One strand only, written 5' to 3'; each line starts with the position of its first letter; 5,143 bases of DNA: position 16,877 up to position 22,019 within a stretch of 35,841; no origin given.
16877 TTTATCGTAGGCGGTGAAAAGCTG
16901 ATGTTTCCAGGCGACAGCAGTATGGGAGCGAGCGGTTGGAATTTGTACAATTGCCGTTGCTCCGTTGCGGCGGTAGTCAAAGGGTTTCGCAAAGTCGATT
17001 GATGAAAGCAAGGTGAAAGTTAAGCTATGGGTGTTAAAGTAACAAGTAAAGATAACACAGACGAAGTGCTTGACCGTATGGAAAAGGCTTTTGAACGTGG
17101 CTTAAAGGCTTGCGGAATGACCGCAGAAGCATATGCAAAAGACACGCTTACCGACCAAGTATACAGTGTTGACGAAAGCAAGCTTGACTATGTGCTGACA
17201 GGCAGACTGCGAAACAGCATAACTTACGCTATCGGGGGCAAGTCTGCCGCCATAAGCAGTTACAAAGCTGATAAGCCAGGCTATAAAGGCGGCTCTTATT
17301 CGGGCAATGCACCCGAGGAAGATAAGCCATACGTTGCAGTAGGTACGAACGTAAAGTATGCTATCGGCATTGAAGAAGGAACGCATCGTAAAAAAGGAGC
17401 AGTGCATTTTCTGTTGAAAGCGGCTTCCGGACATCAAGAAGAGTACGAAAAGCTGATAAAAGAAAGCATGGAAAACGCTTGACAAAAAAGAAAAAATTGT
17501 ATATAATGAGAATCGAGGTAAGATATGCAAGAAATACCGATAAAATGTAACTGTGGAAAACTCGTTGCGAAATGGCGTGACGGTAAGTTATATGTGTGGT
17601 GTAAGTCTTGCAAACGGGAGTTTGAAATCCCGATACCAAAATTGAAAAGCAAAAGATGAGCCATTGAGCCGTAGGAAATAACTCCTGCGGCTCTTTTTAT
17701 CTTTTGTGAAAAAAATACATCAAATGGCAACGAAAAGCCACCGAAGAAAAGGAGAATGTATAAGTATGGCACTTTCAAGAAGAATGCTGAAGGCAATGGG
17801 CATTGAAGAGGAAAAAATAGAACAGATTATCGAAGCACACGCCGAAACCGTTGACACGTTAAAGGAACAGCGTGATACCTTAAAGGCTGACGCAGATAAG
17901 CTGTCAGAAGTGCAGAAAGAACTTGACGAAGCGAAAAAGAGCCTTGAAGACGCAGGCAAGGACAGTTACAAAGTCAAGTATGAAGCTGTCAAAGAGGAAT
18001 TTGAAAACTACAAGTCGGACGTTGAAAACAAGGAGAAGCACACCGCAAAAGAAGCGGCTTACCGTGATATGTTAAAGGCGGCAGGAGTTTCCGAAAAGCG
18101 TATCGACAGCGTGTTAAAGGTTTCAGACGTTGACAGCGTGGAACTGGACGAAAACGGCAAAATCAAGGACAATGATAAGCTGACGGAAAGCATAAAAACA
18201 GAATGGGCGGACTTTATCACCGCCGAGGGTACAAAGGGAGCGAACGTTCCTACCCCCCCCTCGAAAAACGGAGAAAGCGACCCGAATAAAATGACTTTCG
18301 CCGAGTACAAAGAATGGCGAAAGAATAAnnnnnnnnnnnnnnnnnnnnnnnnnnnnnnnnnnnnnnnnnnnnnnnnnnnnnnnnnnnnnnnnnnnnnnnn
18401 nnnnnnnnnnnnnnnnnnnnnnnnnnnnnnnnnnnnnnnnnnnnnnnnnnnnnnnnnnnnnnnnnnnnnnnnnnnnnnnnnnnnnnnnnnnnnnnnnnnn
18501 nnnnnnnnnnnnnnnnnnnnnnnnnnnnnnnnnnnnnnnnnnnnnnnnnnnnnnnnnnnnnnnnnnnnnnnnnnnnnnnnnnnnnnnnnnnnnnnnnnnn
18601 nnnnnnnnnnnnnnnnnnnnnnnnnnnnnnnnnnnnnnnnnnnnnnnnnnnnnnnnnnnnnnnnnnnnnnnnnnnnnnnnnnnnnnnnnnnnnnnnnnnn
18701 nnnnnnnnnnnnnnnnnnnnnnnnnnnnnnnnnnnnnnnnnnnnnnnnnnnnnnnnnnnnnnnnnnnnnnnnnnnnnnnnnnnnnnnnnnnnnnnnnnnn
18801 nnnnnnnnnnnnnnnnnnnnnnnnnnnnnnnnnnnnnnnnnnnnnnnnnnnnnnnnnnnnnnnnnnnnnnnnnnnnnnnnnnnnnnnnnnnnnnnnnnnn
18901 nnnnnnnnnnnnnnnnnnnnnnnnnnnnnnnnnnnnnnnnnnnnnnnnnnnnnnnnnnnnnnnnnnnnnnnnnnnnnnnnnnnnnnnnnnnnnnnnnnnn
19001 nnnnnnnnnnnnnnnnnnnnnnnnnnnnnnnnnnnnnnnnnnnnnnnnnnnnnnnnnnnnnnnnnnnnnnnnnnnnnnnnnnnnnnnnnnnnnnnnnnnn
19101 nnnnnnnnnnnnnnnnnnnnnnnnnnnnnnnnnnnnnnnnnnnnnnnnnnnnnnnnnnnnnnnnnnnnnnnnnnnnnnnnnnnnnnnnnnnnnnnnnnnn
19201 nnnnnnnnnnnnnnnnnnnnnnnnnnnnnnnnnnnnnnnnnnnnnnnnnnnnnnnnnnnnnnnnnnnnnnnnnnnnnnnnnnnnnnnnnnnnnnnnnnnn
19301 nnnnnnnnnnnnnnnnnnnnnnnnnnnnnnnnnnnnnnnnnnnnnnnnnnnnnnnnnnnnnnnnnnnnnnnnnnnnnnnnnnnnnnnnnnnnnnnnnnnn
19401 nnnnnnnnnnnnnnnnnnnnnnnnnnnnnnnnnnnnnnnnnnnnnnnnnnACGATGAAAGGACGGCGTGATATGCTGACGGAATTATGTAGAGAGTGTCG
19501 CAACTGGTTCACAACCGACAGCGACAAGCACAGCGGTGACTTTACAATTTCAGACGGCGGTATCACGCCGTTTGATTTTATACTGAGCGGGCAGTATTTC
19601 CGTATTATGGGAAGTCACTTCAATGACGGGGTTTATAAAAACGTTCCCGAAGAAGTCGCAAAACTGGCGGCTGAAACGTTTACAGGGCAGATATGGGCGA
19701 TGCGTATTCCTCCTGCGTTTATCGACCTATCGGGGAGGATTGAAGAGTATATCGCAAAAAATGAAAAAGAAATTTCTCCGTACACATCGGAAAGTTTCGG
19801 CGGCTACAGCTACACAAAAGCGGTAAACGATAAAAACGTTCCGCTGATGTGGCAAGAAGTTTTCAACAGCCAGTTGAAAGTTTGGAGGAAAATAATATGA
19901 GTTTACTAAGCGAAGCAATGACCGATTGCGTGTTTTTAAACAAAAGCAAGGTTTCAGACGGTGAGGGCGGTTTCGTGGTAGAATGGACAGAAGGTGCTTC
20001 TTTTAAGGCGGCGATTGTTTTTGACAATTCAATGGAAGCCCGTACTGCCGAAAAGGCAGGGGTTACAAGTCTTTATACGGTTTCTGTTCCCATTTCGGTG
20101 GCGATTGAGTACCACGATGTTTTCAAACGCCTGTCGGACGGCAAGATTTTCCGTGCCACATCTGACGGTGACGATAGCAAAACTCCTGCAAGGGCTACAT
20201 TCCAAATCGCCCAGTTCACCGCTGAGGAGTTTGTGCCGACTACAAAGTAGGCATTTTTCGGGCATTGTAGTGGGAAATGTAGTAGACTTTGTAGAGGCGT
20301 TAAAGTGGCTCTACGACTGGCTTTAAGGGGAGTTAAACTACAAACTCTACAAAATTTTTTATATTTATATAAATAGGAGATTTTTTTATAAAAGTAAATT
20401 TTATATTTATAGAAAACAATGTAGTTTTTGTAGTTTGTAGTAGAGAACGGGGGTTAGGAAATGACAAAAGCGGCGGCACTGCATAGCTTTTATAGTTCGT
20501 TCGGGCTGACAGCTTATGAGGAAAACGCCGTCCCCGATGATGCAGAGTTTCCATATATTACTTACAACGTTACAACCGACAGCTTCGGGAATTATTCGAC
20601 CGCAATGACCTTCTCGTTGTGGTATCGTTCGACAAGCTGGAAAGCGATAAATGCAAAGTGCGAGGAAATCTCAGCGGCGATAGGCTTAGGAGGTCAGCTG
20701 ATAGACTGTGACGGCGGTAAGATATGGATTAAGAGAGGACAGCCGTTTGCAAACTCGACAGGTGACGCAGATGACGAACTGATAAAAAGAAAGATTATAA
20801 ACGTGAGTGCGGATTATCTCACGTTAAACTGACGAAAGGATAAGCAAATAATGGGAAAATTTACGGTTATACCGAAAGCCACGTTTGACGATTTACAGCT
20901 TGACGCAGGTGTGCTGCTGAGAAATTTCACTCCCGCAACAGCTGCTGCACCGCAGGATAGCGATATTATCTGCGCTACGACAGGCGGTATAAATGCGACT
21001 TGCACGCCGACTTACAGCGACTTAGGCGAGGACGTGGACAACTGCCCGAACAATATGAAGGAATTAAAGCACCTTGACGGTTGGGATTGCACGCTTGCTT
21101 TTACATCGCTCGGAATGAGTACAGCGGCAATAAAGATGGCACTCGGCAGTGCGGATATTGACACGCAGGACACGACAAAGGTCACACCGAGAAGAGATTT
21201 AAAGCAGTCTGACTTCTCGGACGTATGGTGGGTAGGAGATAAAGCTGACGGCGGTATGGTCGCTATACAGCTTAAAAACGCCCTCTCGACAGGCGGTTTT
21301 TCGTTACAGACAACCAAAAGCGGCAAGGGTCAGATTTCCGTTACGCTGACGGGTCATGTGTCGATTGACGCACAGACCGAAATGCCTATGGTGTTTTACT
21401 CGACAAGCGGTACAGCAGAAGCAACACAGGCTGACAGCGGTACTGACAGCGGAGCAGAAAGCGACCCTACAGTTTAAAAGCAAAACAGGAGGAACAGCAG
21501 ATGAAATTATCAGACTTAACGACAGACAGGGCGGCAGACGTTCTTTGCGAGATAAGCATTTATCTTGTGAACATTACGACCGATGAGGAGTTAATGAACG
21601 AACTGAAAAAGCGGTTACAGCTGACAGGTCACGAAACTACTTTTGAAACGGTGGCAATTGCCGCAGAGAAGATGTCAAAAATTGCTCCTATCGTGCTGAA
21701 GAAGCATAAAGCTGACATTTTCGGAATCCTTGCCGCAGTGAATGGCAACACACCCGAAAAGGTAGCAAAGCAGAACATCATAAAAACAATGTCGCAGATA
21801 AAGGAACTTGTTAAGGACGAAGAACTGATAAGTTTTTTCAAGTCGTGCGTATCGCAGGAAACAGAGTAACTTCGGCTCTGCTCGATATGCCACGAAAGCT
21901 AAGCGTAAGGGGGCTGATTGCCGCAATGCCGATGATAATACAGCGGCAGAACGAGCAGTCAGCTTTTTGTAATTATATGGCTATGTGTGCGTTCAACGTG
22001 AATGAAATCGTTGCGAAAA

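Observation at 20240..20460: Second, paralogous copy of the iteron array between the head and tail modules (bipartite ori/crr-like arrangement?)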

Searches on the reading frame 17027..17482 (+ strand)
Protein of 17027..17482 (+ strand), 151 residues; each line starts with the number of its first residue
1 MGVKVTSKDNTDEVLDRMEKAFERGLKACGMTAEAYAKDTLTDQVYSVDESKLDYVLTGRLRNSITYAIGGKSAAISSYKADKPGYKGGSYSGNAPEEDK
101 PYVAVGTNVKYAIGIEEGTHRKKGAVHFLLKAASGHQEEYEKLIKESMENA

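Call 12: search_protein_families(library=phrogs, proteins=[window:17027-17482:+])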
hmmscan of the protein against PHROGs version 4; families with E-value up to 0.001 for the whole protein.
window:17027-17482:+ (151 aa): 1 family
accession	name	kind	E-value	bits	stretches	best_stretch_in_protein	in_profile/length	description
phrog_5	-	connector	3e-10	41.4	1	2-150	90-207/239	tail completion or Neck1 protein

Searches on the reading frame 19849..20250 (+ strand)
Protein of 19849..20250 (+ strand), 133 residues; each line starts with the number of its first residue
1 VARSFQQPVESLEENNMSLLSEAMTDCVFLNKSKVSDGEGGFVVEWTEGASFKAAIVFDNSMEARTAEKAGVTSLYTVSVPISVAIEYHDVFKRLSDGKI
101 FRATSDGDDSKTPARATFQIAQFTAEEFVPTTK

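Call 12: search_protein_families(library=phrogs, proteins=[window:19849-20250:+])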
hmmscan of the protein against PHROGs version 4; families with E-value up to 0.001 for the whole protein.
window:19849-20250:+ (133 aa): 1 family
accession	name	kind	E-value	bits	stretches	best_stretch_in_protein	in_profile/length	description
phrog_17977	-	unknown function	2e-25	89.9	1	25-129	7-109/111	-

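Call 32: search_protein_families(library=pfam, proteins=[window:19849-20250:+])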
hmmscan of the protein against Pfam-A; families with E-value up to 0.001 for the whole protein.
window:19849-20250:+ (133 aa): 0 families

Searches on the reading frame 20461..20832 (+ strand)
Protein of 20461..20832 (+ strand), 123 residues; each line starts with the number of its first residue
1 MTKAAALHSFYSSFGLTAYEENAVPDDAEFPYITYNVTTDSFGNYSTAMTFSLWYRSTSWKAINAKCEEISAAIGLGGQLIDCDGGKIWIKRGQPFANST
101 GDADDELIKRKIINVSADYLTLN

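Call 12: search_protein_families(library=phrogs, proteins=[window:20461-20832:+])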
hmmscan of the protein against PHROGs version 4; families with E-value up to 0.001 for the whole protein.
window:20461-20832:+ (123 aa): 2 families
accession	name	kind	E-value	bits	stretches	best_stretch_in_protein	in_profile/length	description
phrog_17405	-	head and packaging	2e-13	51.4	1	4-111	8-111/121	head protein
phrog_957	-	head and packaging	9.7e-05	23.3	1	6-74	7-77/121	head protein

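Call 32: search_protein_families(library=pfam, proteins=[window:20461-20832:+])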
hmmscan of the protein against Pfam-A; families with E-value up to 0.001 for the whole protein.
window:20461-20832:+ (123 aa): 0 families

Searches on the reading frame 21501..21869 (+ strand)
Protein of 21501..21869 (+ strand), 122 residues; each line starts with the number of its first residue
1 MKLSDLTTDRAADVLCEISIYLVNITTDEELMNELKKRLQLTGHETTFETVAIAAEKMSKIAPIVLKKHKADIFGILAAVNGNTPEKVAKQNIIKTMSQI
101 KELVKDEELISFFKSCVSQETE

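Call 12: search_protein_families(library=phrogs, proteins=[window:21501-21869:+])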
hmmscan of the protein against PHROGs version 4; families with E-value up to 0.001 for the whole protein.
window:21501-21869:+ (122 aa): 2 families
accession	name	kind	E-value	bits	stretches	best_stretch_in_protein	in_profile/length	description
phrog_18646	-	unknown function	1e-20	75.3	1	1-112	1-115/115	-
phrog_1021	-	unknown function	0.00015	23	1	45-116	65-135/142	-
